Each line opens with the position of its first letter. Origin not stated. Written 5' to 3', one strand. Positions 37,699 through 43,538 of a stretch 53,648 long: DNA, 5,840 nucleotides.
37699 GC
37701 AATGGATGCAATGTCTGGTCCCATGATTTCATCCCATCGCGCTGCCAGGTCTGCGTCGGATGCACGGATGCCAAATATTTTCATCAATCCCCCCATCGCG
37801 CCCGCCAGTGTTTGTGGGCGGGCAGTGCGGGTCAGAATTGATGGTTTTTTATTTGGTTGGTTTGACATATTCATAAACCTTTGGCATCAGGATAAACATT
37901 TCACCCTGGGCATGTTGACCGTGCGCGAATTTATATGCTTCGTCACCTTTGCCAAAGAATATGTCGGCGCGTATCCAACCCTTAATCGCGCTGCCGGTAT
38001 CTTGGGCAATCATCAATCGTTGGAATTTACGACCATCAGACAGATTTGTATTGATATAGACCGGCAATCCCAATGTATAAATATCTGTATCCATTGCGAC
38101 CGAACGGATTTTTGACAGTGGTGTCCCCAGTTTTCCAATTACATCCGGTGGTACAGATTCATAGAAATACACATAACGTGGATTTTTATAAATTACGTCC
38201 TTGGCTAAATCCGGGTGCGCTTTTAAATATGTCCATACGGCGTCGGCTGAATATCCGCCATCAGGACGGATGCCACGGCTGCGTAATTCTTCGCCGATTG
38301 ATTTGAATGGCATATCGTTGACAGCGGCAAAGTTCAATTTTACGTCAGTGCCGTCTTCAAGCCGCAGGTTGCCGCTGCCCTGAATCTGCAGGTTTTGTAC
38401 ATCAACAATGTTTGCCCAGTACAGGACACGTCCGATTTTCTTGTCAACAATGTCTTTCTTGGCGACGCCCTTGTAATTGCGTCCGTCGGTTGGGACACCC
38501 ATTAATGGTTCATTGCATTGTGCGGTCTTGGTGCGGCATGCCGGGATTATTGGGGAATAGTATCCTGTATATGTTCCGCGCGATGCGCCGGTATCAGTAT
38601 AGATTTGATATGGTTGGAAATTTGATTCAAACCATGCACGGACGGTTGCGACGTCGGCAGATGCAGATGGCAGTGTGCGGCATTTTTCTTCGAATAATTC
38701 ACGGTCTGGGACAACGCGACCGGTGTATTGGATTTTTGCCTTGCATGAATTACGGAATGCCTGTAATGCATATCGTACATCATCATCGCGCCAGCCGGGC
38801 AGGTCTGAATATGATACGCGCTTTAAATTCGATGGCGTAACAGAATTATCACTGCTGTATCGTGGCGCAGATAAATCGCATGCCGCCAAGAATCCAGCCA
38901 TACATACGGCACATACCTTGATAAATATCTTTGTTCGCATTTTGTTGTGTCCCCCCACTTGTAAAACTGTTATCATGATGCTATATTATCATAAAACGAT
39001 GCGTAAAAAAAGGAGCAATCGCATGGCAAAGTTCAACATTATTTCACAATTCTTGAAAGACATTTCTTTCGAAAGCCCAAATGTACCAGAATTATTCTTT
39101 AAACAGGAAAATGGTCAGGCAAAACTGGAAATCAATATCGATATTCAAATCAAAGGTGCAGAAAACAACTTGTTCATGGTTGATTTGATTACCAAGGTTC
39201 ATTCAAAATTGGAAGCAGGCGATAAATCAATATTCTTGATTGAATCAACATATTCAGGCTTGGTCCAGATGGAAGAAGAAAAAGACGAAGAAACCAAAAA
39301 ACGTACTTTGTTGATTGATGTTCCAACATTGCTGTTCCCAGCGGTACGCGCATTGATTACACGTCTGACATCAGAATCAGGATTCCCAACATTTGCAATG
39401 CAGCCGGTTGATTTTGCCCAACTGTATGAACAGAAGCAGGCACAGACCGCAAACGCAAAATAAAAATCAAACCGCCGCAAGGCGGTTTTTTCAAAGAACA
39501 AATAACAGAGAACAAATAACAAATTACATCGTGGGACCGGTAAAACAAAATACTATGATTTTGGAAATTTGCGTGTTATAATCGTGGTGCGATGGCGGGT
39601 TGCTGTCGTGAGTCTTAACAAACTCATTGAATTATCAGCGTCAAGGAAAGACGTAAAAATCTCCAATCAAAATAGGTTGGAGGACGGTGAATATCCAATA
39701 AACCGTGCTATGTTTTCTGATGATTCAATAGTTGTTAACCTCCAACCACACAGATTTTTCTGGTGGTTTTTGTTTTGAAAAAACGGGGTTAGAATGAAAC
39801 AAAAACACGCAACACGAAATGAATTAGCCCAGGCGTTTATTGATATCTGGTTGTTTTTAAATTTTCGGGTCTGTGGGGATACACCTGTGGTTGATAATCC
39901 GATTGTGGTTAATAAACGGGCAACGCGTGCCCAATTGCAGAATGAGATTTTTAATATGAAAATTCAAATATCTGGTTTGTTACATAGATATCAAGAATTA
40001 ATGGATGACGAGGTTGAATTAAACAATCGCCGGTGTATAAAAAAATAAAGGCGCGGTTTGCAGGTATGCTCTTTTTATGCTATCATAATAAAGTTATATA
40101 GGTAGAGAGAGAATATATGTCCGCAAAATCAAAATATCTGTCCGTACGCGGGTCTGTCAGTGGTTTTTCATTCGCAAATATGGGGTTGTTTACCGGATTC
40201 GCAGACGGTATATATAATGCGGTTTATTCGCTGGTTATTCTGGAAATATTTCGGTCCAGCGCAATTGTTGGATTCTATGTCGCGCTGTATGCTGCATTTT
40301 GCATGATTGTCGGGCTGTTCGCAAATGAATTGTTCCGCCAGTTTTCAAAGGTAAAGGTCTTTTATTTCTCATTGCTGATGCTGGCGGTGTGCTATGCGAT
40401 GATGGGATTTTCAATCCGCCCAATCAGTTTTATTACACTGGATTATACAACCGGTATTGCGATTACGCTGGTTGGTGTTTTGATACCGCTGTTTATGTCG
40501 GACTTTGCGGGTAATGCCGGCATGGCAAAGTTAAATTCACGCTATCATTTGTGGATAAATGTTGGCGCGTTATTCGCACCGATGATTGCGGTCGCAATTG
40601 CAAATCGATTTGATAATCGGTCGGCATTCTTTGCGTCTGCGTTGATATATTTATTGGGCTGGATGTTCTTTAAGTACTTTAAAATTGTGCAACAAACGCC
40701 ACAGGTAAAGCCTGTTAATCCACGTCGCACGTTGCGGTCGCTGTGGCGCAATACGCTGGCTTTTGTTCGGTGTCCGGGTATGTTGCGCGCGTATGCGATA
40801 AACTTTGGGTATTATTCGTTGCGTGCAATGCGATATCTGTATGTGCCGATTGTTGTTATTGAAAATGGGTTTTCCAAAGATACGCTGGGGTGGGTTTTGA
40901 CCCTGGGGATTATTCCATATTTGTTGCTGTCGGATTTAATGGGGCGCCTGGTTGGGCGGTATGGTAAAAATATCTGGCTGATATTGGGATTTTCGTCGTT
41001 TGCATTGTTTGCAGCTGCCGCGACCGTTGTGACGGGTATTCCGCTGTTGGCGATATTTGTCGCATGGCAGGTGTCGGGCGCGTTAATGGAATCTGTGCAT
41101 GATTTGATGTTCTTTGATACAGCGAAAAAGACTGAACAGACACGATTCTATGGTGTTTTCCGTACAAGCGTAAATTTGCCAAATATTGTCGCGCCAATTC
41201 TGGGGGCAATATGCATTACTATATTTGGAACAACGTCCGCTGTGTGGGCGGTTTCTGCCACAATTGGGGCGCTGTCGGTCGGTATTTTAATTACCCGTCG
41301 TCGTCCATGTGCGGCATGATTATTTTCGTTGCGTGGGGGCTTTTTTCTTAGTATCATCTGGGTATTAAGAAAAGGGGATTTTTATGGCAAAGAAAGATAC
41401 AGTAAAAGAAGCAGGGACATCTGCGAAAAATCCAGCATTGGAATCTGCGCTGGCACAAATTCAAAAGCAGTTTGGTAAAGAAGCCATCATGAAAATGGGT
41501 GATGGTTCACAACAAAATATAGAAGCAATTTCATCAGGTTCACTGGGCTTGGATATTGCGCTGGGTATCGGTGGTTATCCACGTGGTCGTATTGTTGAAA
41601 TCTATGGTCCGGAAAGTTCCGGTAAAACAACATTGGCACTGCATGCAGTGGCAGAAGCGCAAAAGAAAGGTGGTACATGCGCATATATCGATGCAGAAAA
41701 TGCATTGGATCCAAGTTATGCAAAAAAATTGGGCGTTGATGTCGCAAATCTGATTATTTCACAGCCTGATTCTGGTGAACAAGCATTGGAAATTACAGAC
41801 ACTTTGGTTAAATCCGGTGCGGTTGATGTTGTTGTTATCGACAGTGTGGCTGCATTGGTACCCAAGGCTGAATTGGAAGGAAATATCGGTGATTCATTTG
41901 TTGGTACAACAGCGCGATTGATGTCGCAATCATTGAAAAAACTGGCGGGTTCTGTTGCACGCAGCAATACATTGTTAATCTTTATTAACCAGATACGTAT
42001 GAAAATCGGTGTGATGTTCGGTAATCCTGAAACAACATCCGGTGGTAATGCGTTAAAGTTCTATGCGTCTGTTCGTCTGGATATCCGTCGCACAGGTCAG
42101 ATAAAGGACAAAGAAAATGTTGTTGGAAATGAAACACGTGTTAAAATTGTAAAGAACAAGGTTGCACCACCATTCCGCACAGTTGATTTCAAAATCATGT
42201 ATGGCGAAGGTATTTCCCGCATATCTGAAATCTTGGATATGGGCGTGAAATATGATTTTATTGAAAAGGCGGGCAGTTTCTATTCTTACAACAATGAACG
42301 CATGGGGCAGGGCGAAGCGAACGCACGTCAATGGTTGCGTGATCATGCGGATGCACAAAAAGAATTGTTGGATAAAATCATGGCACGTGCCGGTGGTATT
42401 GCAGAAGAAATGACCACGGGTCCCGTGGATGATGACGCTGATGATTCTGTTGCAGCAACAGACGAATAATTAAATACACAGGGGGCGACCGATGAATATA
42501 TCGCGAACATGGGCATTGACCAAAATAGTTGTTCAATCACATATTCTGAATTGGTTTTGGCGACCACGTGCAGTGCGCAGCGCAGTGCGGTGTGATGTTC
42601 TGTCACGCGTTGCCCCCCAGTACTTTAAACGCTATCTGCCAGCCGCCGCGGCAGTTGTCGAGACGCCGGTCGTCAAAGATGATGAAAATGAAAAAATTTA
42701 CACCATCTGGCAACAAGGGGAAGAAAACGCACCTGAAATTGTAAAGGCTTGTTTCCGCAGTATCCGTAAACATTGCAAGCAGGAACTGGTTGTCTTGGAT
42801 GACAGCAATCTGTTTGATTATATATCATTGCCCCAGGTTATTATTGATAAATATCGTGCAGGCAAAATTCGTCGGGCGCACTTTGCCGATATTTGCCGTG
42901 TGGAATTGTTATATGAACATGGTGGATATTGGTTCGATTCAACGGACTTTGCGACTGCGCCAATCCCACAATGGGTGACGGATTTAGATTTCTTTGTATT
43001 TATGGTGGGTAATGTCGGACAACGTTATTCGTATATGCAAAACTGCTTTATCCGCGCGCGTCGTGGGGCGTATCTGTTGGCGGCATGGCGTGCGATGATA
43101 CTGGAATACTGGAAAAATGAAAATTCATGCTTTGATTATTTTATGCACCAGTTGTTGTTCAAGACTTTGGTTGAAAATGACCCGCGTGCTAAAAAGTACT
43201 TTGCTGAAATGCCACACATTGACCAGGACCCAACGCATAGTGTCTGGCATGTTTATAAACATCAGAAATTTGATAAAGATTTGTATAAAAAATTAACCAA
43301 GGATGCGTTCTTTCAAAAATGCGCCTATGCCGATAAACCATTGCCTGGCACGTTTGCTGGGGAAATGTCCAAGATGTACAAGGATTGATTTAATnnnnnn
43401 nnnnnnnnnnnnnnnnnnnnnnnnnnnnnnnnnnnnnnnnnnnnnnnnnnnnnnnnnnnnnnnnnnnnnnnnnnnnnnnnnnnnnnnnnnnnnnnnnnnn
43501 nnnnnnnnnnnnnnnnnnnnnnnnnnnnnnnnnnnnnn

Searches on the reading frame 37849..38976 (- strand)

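Call 51: search_protein_families(library=pfam, proteins=[window:37849-38976:-], max_evalue=0.0001)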
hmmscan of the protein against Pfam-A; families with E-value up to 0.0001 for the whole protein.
window:37849-38976:- (375 aa): 2 families
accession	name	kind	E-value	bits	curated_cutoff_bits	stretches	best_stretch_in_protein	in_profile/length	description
PF03562.22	MltA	-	7.6e-30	104.5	24.3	1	177-271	68-162/163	MltA specific insert domain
PF06725.17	3D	-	3.3e-19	69.3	23.8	1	291-363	1-71/72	3D domain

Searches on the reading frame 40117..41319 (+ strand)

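Call 51: search_protein_families(library=pfam, proteins=[window:40117-41319:+], max_evalue=0.0001)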
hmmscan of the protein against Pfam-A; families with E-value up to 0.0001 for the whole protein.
window:40117-41319:+ (400 aa): 2 families
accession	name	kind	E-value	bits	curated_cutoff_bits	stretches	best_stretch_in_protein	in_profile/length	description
PF07690.21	MFS_1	-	1.5e-27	96.9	33.4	2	239-395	12-175/347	Major Facilitator Superfamily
PF00083.30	Sugar_tr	-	9.6e-06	25.2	22.3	1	10-177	7-180/452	Sugar (and other) transporter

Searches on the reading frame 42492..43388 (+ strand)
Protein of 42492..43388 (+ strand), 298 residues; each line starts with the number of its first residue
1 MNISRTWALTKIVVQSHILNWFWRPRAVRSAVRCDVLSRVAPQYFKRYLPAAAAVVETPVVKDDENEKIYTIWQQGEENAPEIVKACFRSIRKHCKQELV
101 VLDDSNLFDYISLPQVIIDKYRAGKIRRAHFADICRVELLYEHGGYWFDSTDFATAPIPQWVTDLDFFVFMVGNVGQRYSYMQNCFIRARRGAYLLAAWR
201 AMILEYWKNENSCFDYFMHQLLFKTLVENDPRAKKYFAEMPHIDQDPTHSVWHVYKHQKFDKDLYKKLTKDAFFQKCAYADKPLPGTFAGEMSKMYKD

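Call 51: search_protein_families(library=pfam, proteins=[window:42492-43388:+], max_evalue=0.0001)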
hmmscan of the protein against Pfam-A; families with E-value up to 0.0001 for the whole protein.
window:42492-43388:+ (298 aa): 1 family
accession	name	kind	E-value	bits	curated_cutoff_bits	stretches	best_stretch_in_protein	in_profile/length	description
PF05704.18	Caps_synth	-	2.2e-60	204.9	24.5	1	63-280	43-263/278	Capsular polysaccharide synthesis protein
